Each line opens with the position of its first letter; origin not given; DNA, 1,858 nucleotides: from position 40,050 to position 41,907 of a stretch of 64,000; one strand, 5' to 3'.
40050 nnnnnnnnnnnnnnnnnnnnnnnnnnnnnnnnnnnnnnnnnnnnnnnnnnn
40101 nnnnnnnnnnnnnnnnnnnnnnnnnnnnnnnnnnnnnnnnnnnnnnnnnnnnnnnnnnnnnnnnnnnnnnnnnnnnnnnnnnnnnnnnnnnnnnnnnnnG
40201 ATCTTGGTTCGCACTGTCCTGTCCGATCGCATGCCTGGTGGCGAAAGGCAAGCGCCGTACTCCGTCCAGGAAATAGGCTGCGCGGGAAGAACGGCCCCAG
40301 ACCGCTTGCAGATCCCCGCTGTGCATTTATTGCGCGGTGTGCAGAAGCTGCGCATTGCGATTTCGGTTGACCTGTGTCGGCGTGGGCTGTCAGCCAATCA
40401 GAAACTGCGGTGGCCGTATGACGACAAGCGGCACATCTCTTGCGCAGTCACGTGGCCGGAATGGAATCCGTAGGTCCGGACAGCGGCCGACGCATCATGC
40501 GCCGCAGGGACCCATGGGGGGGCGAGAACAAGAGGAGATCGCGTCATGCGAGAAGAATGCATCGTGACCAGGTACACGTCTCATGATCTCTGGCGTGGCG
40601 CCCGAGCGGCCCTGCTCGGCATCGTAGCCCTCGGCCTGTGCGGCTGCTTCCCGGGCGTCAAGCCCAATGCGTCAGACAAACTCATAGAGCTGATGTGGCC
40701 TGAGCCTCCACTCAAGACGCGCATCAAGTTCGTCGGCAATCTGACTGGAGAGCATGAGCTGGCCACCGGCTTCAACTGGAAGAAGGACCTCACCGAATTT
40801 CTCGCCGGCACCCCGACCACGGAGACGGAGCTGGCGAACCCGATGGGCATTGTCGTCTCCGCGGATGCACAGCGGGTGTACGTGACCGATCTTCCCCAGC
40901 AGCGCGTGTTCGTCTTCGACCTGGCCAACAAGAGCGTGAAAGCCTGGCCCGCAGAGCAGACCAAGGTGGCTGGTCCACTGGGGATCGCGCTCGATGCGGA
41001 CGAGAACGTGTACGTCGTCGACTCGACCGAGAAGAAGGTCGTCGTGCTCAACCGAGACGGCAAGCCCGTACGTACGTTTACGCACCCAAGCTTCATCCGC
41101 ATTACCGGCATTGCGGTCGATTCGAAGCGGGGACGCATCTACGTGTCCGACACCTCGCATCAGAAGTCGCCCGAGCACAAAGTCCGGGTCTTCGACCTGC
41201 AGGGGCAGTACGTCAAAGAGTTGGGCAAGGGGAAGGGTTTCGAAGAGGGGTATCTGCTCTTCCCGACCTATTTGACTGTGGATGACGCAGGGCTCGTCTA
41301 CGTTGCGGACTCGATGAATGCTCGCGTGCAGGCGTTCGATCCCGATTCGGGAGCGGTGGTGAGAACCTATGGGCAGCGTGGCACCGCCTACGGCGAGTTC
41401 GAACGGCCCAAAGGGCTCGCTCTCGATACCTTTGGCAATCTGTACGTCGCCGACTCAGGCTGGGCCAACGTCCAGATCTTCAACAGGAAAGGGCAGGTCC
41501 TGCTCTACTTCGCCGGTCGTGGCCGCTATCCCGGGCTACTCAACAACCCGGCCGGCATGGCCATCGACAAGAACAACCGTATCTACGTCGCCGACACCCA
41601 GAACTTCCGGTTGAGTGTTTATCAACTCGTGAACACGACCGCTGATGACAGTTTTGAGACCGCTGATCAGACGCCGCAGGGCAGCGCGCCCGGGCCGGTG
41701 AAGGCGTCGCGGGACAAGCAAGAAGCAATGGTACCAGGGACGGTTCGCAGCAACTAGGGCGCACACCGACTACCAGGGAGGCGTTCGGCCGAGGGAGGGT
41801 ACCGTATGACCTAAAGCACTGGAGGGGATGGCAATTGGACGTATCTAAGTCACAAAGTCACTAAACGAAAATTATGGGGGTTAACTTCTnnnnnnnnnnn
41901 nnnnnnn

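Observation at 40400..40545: Sigma-54 promoter in front of the cytochrome cluster, immediately downstream of an NtrC-type activator and two histidine kinases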

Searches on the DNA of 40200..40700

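Call 49: search_rna_families(source=window, start=40200, end=40700, threshold=evalue, max_evalue=1)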
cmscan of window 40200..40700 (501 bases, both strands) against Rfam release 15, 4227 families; matches with E-value up to 1: 0.
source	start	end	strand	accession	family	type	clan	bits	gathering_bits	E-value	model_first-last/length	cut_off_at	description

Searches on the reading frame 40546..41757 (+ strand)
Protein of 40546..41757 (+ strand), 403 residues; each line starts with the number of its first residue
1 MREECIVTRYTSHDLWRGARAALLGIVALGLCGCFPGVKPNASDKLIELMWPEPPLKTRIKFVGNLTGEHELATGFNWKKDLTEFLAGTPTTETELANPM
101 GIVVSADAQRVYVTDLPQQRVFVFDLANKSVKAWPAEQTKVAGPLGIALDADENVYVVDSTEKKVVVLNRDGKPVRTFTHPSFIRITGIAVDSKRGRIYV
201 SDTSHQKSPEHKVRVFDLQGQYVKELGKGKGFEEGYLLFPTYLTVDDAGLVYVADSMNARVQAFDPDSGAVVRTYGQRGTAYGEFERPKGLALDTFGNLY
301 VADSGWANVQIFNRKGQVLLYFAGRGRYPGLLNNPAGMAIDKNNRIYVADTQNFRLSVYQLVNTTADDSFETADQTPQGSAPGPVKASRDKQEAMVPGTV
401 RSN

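Call 4: search_protein_families(library=pfam, proteins=[window:40546-41757:+])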
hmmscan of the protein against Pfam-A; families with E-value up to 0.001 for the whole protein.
window:40546-41757:+ (403 aa): 9 families
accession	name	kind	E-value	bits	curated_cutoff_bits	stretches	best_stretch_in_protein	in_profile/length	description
PF01436.27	NHL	-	1.1e-32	110.8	20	1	332-359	1-28/28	NHL repeat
PF08450.18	SGL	-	2.3e-18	67.1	26.3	2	93-201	130-243/246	SMP-30/Gluconolactonase/LRE-like region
PF25021.1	TEN_NHL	-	6.3e-12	45.6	27.1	0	135-166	135-166/357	Teneurin NHL domain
PF17170.10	DUF5128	-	1.7e-11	44.4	22.9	0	297-361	54-119/321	6-bladed beta-propeller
PF06739.17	SBBP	-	2.3e-11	43.9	20.5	0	288-302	15-29/38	Beta-propeller repeat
PF01731.26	Arylesterase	-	8.1e-10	39.2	21.3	0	95-127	52-84/86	Arylesterase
PF22701.2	Mala_s_1-like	-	3.9e-06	27.2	27.5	0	141-201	87-146/195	Mal s 1 allergenic protein-like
PF10282.15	Lactonase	-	4.5e-05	23.3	21.7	0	102-171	148-221/344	Lactonase, 7-bladed beta-propeller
PF13360.13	PQQ_2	-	0.00012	22.3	27.6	0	88-275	53-233/233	Outer membrane protein assembly factor BamB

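Call 9: find_homologous_proteins(query=window:40546-41757:+, max_evalue=1e-20)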
Query window:40546-41757:+ (403 aa): 4370 proteins with E <= 1e-20 among 8000 candidates; the best 120 are listed.
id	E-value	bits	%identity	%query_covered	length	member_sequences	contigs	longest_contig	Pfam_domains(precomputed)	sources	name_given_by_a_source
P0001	7.9e-273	922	100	100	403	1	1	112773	PF17170.11,PF01731.27,PF01436.28,PF25021.2,PF06739.18,PF08450.19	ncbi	ncbi:MAG: SMP-30/gluconolactonase/LRE family protein [Candidatus Binatia bacterium]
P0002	7.0e-211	718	83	93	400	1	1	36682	PF13360.14,PF17170.11,PF01731.27,PF01436.28,PF25021.2,PF06739.18,PF08450.19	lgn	-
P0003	4.4e-195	666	74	99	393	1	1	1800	PF17170.11,PF01731.27,PF01436.28,PF25021.2,PF06739.18,PF08450.19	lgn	-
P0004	2.5e-163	562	67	89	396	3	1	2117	PF17170.11,PF01731.27,PF01436.28,PF25021.2,PF06739.18,PF08450.19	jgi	jgi:DNA-binding beta-propeller fold protein YncE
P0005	1.3e-160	553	62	93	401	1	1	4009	PF17170.11,PF01731.27,PF01436.28,PF25021.2,PF06739.18,PF08450.19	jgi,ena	-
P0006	9.0e-160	550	67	88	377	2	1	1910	PF17170.11,PF01436.28,PF25021.2,PF06739.18,PF08450.19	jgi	jgi:DNA-binding beta-propeller fold protein YncE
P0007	1.6e-147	510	63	89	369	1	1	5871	PF17170.11,PF01731.27,PF01436.28,PF25021.2,PF06739.18,PF08450.19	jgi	jgi:DNA-binding beta-propeller fold protein YncE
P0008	1.0e-144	501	61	90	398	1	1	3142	PF17170.11,PF01731.27,PF01436.28,PF25021.2,PF06739.18,PF08450.19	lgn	-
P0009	7.4e-143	494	59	91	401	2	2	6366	PF17170.11,PF01731.27,PF01436.28,PF25021.2,PF06739.18,PF08450.19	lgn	-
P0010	6.0e-140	485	60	87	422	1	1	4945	PF10282.16,PF17170.11,PF01731.27,PF01436.28,PF25021.2,PF06739.18,PF08450.19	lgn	-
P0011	1.5e-119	418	56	86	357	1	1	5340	PF17170.11,PF00058.24,PF01731.27,PF01436.28,PF25021.2,PF06739.18,PF08450.19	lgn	-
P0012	1.0e-114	402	58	80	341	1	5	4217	PF06977.18,PF17170.11,PF01731.27,PF22807.3,PF01436.28,PF25021.2,PF06739.18,PF08450.19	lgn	-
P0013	4.2e-114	400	54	81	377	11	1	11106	PF17170.11,PF01731.27,PF22807.3,PF01436.28,PF25021.2,PF06739.18,PF08450.19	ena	-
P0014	1.1e-113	398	50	93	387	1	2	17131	PF10282.16,PF17170.11,PF01731.27,PF01436.28,PF25021.2,PF06739.18,PF08450.19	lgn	-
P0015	2.3e-113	397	54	80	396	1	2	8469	PF17170.11,PF01731.27,PF01436.28,PF25021.2,PF06739.18,PF08450.19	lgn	-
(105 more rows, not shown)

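Call 12: find_related_loci(query=A1, collection=genome_contigs, flank=8000)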
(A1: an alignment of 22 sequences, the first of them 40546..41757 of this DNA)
Query A1 (403 aa) in genome_contigs; peptide patterns used: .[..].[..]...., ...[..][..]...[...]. (x = any residue, [..] = any of these).
266 stretches matched a pattern; 230 encode a relative of the query (tblastn E <= 1e-3); the best 80 are kept; 80 distinct loci.
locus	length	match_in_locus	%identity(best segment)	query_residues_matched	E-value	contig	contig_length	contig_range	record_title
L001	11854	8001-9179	49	4-396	7e-118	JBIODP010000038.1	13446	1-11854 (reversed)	MAG: Burkholderiales bacterium isolate GcC11-1 k141_119991_length_13446_cov_17.0000, whole genome shotgun sequence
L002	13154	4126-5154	53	44-392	5e-117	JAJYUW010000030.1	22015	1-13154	MAG: Proteobacteria bacterium isolate FK1.bin35 NODE_2289_length_22015_cov_3.537966, whole genome shotgun sequence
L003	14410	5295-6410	50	7-379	2e-114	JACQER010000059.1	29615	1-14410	MAG: Gammaproteobacteria bacterium isolate NC_groundwater_1026_Pr1_S-0.65um_62_16 Montesol18_Sp65_coassembly_scaffold_35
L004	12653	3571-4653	49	18-382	2e-111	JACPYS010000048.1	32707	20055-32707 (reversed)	MAG: Betaproteobacteria bacterium isolate NC_groundwater_869_Pr1_S2p5_64_25 Montesol18_S2p5_coassembly_scaffold_847020,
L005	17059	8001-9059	49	17-370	2e-111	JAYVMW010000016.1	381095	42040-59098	MAG: Oxalobacteraceae bacterium isolate GL61_DN_metabinner_3_sub GL61_DN_metabinner_3_sub_15, whole genome shotgun seque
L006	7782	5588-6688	47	3-370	8e-111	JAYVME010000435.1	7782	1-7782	MAG: Betaproteobacteria bacterium isolate GL58_Down_metabat_138_sub GL58_Down_metabat_138_sub_434, whole genome shotgun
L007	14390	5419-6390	52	45-370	2e-110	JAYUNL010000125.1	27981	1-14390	MAG: Rhodocyclaceae bacterium isolate GFS_982 GFS_982_124, whole genome shotgun sequence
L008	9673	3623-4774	45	2-394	3e-110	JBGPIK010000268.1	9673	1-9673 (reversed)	MAG: Candidatus Binatia bacterium isolate OBJ_0618_7090110_336 k141_4308090_length_9673_cov_21.6140, whole genome shotgu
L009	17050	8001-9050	48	19-370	5e-110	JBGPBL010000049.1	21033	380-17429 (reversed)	MAG: Sulfurifustaceae bacterium isolate OBJ_0618_130150_106 k141_3948838_length_21033_cov_17.0000, whole genome shotgun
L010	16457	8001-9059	51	26-384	5e-110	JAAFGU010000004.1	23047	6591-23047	MAG: Aromatoleum sp. isolate Bin5_3 scaffold_1921, whole genome shotgun sequence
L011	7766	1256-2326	48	29-391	1e-109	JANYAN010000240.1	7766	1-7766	MAG: Burkholderiales bacterium isolate GL140_5_metabat_307_sub GL140_5_k141_2853359, whole genome shotgun sequence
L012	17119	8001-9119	47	3-378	4e-109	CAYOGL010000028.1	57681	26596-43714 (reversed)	MAG TPA_asm: uncultured Burkholderiales bacterium isolate SRP272529_co2_139 genome assembly, contig: NODE_699_length_576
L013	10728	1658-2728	47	30-382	2e-108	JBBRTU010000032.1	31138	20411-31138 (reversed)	MAG: Burkholderiales bacterium isolate La2_metabat2.276 La2_metabat2.276_K_2262462L31138_cov_13.9873, whole genome shotg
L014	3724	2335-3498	46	3-391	5e-110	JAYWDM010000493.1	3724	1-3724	MAG: Betaproteobacteria bacterium isolate GL95_UP_metabat_55_sub GL95_UP_metabat_55_sub_492, whole genome shotgun sequen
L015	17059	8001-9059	51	17-370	4e-108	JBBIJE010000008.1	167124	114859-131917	MAG: Myxococcales bacterium isolate SIF170217_bin_155 NODE_90_length_167124_cov_19.999832, whole genome shotgun sequence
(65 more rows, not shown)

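Call 19: find_encoding_contigs(protein=P0002, flank=8000, max_places=3)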
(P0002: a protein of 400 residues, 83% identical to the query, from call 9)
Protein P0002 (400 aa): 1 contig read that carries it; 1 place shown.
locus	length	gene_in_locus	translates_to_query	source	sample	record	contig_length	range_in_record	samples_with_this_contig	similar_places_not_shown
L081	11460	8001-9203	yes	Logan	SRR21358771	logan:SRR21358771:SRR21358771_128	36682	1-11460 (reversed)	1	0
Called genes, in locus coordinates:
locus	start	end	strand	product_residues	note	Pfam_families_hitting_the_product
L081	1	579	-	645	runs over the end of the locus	PF14691:Fer4_20, PF12797:Fer4_2 (faint), PF12837:Fer4_6 (faint), PF13187:Fer4_9 (faint), PF07992:Pyr_redox_2, PF13450:NAD_binding_8 (weak), PF12838:Fer4_7, PF00037:Fer4, +4 more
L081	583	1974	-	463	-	PF00034:Cytochrom_C (weak), PF13442:Cytochrome_CBB3 (weak)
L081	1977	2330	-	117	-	PF13442:Cytochrome_CBB3, PF00034:Cytochrom_C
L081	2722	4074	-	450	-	PF00072:Response_reg, PF00158:Sigma54_activat, PF14532:Sigma54_activ_2, PF07728:AAA_5 (weak), PF25601:AAA_lid_14, PF02954:HTH_8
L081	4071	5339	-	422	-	PF02518:HATPase_c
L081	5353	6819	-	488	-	PF00512:HisKA, PF02518:HATPase_c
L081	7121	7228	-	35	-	-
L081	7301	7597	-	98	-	-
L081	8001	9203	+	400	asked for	PF13360:PQQ_2 (faint), PF08450:SGL, PF01731:Arylesterase (faint), PF25021:TEN_NHL (faint), PF17170:DUF5128 (faint), PF06739:SBBP (faint), PF08450:SGL (weak), PF01436:NHL (weak)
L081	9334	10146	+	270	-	PF14522:Cytochrome_C7 (faint), PF09699:Paired_CXXCH_1 (faint)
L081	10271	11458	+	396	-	?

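Call 22: find_related_loci(query=window:40546-41757:+, collection=metagenome_contigs, flank=6000)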
Query window:40546-41757:+ (403 aa) in metagenome_contigs; peptide patterns used: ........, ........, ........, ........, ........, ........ (x = any residue, [..] = any of these).
185 stretches matched a pattern; 44 encode a relative of the query (tblastn E <= 1e-3); 44 distinct loci.
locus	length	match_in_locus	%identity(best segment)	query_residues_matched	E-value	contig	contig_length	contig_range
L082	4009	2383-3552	61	3-388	7e-171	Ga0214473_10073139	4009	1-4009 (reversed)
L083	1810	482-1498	51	49-389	6e-111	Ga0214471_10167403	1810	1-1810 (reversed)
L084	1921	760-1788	44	23-370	4e-95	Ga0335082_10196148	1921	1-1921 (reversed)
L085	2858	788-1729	42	57-369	5e-71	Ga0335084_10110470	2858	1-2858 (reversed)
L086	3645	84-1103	38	26-369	4e-68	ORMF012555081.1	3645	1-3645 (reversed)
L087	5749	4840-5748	35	49-360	1e-50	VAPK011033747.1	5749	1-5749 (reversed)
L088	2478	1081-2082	34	24-362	2e-48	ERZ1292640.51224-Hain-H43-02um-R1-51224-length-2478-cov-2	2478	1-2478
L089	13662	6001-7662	27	70-361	2e-32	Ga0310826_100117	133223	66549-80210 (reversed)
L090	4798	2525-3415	34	93-359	2e-29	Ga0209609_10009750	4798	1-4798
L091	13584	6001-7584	35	76-364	9e-29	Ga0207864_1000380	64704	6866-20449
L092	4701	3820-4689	30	95-370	4e-27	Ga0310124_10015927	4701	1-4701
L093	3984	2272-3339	27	77-390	6e-27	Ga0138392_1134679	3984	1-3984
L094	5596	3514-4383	29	93-360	5e-26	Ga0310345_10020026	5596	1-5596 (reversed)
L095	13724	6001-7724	29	89-361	3e-24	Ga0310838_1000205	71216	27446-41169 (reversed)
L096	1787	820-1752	30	144-365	3e-24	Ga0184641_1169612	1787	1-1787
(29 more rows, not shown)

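Call 23: find_encoding_contigs(protein=P0003, flank=6000, max_places=2)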
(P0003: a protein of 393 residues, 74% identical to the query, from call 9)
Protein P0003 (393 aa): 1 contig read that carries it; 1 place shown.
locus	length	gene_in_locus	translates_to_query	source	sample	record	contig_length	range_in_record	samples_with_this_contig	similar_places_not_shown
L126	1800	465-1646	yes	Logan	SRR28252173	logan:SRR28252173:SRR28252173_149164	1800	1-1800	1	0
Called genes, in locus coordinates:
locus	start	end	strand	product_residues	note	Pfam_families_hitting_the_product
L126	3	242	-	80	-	?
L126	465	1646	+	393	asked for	PF08450:SGL, PF25021:TEN_NHL (faint), PF01731:Arylesterase (faint), PF17170:DUF5128 (faint), PF06739:SBBP (faint), PF01436:NHL (weak)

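Call 24: find_encoding_contigs(protein=P0007, flank=6000, max_places=2)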
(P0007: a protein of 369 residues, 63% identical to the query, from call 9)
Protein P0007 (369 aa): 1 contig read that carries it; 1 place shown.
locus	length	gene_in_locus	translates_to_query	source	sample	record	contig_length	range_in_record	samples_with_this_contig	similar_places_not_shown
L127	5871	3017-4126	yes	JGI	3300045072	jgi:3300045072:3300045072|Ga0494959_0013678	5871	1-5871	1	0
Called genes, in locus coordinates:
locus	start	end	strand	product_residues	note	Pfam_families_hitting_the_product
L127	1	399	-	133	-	?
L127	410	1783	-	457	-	PF10090:HPTransfase (faint), PF00512:HisKA (faint), PF02518:HATPase_c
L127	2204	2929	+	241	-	PF14686:fn3_3 (faint), PF13620:CarboxypepD_reg (weak), PF13715:CarbopepD_reg_2 (weak)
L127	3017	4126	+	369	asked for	PF01731:Arylesterase (faint), PF08450:SGL, PF25021:TEN_NHL (faint), PF01436:NHL (faint), PF06739:SBBP (faint), PF17170:DUF5128 (faint)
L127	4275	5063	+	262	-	-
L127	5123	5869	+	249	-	?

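Call 25: find_encoding_contigs(protein=P0009, flank=6000, max_places=2)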
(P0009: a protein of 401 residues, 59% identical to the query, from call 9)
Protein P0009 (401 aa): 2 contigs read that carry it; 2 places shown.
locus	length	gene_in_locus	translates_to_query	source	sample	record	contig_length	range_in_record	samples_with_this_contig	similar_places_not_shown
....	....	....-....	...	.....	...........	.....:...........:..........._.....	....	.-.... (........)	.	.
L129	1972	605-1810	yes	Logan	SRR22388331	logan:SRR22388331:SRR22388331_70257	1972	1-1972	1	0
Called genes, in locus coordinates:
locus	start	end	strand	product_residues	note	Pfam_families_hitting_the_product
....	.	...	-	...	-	?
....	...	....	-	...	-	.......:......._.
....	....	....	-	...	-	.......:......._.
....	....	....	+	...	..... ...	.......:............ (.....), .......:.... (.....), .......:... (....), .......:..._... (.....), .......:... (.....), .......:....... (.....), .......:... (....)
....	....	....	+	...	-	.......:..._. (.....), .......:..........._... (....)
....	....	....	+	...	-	?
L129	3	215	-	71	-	?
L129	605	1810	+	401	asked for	PF01731:Arylesterase (faint), PF06739:SBBP (faint), PF08450:SGL (weak), PF25021:TEN_NHL (faint), PF01436:NHL (faint), PF17170:DUF5128 (faint), PF08450:SGL (weak)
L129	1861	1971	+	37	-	?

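Call 26: find_encoding_contigs(protein=P0010, flank=6000, max_places=2)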
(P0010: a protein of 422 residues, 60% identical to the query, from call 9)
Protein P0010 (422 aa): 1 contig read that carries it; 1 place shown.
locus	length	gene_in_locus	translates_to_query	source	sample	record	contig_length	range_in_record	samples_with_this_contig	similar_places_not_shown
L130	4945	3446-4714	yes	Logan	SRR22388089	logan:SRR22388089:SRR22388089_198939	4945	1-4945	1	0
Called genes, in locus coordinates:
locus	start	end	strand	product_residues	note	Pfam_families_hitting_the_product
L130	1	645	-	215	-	?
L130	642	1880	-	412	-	PF02518:HATPase_c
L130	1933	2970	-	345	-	PF00512:HisKA, PF02518:HATPase_c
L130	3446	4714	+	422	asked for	PF01731:Arylesterase (faint), PF08450:SGL, PF10282:Lactonase (faint), PF25021:TEN_NHL (faint), PF01436:NHL (faint), PF06739:SBBP (faint), PF17170:DUF5128 (faint)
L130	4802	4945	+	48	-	?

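Call 53: search_protein_families(library=ncbifam, proteins=[window:40546-41757:+], max_evalue=0.001)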
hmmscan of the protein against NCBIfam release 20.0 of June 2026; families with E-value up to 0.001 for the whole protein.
window:40546-41757:+ (403 aa): 7 families
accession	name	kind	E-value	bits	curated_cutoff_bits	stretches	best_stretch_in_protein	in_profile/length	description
NF035926.1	scyF_NHL_VPEP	equivalog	1.3e-46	159.4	350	3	268-360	181-274/376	scytonemin biosynthesis PEP-CTERM protein ScyF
NF033206.1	ScyE_fam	subfamily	4e-11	43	80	1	187-318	209-329/333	ScyD/ScyE family protein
NF053768.1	CIS12_fam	equivalog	7e-07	28.3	860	1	92-273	83-258/715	CIS12 family contractile injection system protein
TIGR03866.1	PQQ_ABC_repeats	subfamily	9.3e-07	28.2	287.3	0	93-132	213-252/310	PQQ-dependent catabolism-associated beta-propeller protein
NF052280.1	7_blade_YncE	equivalog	8.3e-06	24.8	400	1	96-206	126-238/338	7-bladed beta-propeller protein YncE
NF047494.1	Lepto_SBBP_lipo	equivalog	0.0001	21.1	400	0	184-263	129-213/466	SBBP repeat beta-propeller lipoprotein, LipL53 family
NF047780.1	LIC12708_fam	subfamily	0.00015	20.7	150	0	152-191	66-127/391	LIC_12708 family protein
